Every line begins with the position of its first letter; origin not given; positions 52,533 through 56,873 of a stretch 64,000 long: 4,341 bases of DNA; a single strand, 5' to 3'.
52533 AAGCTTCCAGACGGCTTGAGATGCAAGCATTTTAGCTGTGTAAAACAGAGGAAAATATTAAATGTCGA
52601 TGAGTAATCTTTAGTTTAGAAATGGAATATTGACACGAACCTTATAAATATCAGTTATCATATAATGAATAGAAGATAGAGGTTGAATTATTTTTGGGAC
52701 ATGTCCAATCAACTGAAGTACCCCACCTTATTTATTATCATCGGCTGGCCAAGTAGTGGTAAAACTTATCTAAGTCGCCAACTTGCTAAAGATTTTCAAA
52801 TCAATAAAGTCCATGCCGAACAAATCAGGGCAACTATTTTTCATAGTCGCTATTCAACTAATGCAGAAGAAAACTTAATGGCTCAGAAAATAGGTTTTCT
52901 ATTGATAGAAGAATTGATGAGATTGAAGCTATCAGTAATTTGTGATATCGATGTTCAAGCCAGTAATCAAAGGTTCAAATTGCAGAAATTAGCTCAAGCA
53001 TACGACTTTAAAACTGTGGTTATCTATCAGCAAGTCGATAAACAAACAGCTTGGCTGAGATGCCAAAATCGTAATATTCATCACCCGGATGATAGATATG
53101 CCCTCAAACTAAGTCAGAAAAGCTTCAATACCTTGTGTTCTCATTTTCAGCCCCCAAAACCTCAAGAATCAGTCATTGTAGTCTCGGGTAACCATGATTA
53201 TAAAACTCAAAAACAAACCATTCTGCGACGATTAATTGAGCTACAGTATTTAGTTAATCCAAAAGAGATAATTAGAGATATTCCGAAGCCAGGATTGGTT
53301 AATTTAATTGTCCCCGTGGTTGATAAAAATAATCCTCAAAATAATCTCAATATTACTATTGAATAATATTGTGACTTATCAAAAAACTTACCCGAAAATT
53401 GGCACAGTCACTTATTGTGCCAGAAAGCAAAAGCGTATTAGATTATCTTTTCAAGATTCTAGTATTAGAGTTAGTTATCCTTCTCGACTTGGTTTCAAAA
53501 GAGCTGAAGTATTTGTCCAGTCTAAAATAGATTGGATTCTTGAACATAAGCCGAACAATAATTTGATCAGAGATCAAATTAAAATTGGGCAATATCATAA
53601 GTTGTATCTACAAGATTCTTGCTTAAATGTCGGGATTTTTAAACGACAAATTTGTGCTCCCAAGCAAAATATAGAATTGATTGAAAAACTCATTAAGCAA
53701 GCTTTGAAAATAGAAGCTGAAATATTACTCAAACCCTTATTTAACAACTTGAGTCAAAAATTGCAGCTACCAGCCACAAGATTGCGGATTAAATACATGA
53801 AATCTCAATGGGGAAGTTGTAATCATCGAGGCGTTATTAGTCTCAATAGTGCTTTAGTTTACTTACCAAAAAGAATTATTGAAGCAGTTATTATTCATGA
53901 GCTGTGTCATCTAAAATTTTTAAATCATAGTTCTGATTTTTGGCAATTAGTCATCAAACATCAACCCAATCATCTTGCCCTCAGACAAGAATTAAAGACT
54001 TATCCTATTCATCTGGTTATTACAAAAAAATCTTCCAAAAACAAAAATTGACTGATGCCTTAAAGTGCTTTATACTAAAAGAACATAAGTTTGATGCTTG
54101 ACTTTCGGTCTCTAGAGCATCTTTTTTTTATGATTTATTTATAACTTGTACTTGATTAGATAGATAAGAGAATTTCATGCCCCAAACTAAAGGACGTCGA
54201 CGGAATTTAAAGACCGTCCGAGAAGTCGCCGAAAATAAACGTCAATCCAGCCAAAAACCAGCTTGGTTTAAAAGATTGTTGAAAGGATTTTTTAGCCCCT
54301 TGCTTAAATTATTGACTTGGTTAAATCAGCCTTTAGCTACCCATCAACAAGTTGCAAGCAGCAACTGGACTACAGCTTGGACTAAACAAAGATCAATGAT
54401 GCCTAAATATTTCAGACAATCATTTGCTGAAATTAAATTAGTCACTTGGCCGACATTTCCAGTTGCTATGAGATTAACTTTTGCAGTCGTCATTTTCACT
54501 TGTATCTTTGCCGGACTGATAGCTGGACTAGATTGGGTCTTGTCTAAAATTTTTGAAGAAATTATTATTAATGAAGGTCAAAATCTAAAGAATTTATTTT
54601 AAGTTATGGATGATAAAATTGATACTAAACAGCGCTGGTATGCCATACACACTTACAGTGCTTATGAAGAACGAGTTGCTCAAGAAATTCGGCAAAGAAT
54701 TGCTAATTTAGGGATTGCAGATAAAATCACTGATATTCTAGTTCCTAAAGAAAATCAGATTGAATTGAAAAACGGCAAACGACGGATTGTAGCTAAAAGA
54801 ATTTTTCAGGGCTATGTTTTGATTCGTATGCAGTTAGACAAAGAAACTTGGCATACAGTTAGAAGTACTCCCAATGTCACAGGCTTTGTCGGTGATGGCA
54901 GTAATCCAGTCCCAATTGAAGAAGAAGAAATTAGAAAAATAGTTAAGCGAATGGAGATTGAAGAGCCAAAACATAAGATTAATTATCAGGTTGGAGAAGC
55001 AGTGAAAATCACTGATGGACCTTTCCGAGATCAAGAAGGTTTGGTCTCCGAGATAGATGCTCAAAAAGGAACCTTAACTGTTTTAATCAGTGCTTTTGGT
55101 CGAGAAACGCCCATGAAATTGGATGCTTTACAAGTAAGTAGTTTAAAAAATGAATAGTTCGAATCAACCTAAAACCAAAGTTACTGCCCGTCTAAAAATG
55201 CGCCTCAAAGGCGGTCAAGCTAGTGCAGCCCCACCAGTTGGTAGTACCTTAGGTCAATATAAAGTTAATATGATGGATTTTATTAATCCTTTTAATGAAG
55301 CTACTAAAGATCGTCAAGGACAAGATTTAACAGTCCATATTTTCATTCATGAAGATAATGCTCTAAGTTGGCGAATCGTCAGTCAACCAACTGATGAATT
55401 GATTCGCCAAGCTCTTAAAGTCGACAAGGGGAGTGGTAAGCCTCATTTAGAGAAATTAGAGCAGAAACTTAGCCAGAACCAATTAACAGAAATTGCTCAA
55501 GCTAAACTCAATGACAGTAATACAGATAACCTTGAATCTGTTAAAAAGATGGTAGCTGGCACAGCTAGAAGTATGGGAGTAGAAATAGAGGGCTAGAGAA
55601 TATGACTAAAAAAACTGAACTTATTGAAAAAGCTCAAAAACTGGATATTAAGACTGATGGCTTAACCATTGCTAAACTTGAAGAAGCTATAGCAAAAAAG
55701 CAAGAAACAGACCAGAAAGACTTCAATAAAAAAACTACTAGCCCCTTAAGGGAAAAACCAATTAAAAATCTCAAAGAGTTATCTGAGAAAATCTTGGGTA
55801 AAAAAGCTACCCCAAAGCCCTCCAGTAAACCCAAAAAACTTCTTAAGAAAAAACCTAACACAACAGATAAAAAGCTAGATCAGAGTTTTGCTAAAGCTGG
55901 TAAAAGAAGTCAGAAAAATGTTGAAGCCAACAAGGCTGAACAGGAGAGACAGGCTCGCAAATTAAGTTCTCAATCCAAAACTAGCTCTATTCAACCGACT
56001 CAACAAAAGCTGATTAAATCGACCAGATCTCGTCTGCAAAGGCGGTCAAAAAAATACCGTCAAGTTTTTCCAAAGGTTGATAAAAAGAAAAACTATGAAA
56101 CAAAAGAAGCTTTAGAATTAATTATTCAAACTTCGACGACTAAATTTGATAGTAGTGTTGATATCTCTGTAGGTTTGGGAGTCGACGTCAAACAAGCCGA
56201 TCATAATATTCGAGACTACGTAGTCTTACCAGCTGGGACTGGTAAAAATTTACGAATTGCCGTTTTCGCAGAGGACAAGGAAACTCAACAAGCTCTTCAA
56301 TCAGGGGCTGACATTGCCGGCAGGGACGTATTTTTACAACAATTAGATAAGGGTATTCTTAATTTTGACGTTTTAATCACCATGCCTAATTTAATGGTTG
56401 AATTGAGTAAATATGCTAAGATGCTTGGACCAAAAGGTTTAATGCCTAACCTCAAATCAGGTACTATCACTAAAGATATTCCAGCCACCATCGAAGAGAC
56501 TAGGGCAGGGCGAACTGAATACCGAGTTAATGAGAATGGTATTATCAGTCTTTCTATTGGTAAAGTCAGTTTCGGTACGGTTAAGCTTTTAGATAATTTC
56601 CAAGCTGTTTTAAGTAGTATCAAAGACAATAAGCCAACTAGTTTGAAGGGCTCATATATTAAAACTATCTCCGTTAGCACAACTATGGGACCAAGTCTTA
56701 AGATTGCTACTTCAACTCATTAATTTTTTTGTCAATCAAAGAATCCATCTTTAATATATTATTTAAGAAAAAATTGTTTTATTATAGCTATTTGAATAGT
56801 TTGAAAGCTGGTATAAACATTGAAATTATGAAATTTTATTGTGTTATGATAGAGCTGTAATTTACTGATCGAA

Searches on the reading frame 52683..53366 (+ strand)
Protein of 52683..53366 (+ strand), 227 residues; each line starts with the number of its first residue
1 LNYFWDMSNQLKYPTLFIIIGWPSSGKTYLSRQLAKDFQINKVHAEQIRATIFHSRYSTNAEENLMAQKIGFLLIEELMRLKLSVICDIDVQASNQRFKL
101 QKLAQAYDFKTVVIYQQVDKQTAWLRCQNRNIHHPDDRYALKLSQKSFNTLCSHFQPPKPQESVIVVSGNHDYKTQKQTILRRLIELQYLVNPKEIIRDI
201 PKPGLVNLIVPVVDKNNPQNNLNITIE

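Call 76: search_protein_families(library=pfam, proteins=[window:52683-53366:+], max_evalue=0.0001)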
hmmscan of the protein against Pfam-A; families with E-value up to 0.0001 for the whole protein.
window:52683-53366:+ (227 aa): 3 families
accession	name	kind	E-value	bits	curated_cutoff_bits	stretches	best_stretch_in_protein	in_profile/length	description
PF13671.12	AAA_33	-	6.5e-11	43.2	27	1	16-158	1-143/143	AAA domain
PF08433.16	KTI12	-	1.6e-10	41.4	22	1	16-161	3-143/271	Chromatin associated protein KTI12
PF06414.18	Zeta_toxin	-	6.5e-07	29.4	22.3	1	9-134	12-147/199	Zeta toxin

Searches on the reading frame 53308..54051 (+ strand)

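Call 3: search_protein_families(library=pfam, proteins=[window:53308-54051:+], max_evalue=0.01)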
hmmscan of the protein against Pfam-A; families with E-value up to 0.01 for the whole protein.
window:53308-54051:+ (247 aa): 3 families
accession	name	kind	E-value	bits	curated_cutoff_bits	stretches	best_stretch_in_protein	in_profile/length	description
PF01863.23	YgjP-like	-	3.4e-39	135.4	26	1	42-231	1-206/207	YgjP-like, metallopeptidase domain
PF10263.15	SprT-like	-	3.1e-05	24.2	25.6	1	150-228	14-94/108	SprT-like family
PF08325.16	WLM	-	0.00015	22.3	26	1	185-218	77-110/190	WLM domain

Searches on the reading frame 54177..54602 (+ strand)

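Call 3: search_protein_families(library=pfam, proteins=[window:54177-54602:+], max_evalue=0.01)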
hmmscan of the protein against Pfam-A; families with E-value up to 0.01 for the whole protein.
window:54177-54602:+ (141 aa): 1 family
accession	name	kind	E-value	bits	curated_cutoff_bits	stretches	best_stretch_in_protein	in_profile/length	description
PF00584.25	SecE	-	1.1e-13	51.3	22.7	1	77-130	2-54/55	SecE/Sec61-gamma subunits of protein translocation complex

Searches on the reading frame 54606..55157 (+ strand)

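Call 3: search_protein_families(library=pfam, proteins=[window:54606-55157:+], max_evalue=0.01)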
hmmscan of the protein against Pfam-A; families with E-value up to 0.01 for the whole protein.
window:54606-55157:+ (183 aa): 2 families
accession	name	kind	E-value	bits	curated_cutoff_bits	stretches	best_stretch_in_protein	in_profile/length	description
PF02357.24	NusG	-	2.1e-29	102.3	22.2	1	10-112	2-92/93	Transcription termination factor nusG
PF00467.35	KOW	-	4.3e-06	26.8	22.3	1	129-159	1-31/32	KOW motif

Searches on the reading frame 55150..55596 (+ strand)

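Call 3: search_protein_families(library=pfam, proteins=[window:55150-55596:+], max_evalue=0.01)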
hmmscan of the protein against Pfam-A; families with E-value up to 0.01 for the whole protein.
window:55150-55596:+ (148 aa): 2 families
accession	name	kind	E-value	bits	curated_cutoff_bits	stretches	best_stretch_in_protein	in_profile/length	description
PF00298.24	Ribosomal_L11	-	2.9e-19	69.7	21.4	1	80-146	4-69/69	Ribosomal protein L11, RNA binding domain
PF03946.19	Ribosomal_L11_N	-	4.6e-18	65.2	32.9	1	16-69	2-55/58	Ribosomal protein L11, N-terminal domain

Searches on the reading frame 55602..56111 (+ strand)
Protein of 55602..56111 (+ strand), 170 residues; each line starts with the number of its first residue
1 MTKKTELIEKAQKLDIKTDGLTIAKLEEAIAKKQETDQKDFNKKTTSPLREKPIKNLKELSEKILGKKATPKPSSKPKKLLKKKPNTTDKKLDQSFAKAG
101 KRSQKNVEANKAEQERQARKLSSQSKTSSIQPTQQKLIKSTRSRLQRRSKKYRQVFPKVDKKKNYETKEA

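Call 5: search_protein_families(library=pfam, proteins=[window:55602-56111:+], max_evalue=10)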
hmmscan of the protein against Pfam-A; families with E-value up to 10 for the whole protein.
seq(170 aa): 2 families
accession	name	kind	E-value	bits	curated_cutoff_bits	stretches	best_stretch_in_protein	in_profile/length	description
PF07627.16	PSCyt3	-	1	10.1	27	1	40-94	9-64/98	Protein of unknown function (DUF1588)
PF09531.15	Ndc1_Nup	-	7.8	5.5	29.8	1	22-148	342-488/607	Nucleoporin protein Ndc1-Nup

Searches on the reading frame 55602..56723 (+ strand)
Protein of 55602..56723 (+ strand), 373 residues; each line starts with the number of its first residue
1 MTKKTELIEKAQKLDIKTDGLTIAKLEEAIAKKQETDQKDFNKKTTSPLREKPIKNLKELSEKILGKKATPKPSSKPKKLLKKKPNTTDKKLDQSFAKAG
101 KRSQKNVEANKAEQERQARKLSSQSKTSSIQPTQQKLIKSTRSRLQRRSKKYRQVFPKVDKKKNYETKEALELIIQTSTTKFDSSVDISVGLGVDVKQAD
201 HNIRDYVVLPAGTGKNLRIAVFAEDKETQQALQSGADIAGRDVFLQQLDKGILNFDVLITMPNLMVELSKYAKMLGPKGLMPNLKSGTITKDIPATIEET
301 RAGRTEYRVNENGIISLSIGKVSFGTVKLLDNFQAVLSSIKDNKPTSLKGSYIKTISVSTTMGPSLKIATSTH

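Call 3: search_protein_families(library=pfam, proteins=[window:55602-56723:+], max_evalue=0.01)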
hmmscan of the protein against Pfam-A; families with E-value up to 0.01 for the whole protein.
window:55602-56723:+ (373 aa): 1 family
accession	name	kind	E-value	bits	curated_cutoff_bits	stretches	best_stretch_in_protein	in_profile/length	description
PF00687.26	Ribosomal_L1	-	5e-50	170.3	32.2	1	176-364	3-198/198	Ribosomal protein L1p/L10e family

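Call 4: search_protein_families(library=ncbifam, proteins=[window:55602-56723:+], max_evalue=0.01)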
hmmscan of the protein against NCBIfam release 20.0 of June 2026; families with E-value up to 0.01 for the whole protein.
window:55602-56723:+ (373 aa): 3 families
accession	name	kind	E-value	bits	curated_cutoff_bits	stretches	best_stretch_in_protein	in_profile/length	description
TIGR01169.1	rplA_bact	equivalog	1.3e-81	273.3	216.3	1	147-371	1-225/227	50S ribosomal protein L1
NF003244.0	PRK04203.1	equivalog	3.6e-24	85.4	203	1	168-369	9-215/216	50S ribosomal protein L1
TIGR01170.1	rplA_mito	equivalog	9.3e-22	77.4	129.05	1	169-303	5-140/140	ribosomal protein uL1, mitochondrial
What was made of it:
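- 55602..56723 (+): rplA (L1), 373 aa, with a ~145-aa Lys-rich N-terminal extension; left border of the slot. Pfam Ribosomal_L1 170 bits (aa 176-364); TIGR01169 273 bits (aa 147-371) (calls 3, 4)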

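Call 16: find_related_loci(query=window:55602-56723:+, collection=genome_contigs, flank=6000)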
Query window:55602-56723:+ (373 aa) in genome_contigs; peptide patterns used: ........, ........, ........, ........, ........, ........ (x = any residue, [..] = any of these).
80 stretches matched a pattern; 1 encode a relative of the query (tblastn E <= 1e-3); 1 distinct loci.
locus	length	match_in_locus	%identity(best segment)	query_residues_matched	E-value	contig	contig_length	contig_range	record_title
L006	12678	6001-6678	44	145-370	3e-59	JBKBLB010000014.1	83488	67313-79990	MAG: Bacteroidia bacterium isolate 21I_069.bin.68 NODE_327_length_83488_cov_30.453885, whole genome shotgun sequence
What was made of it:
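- Tried and rejected: A genome_contigs scan with the L1 protein returned only one Bacteroidia locus (call 16).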
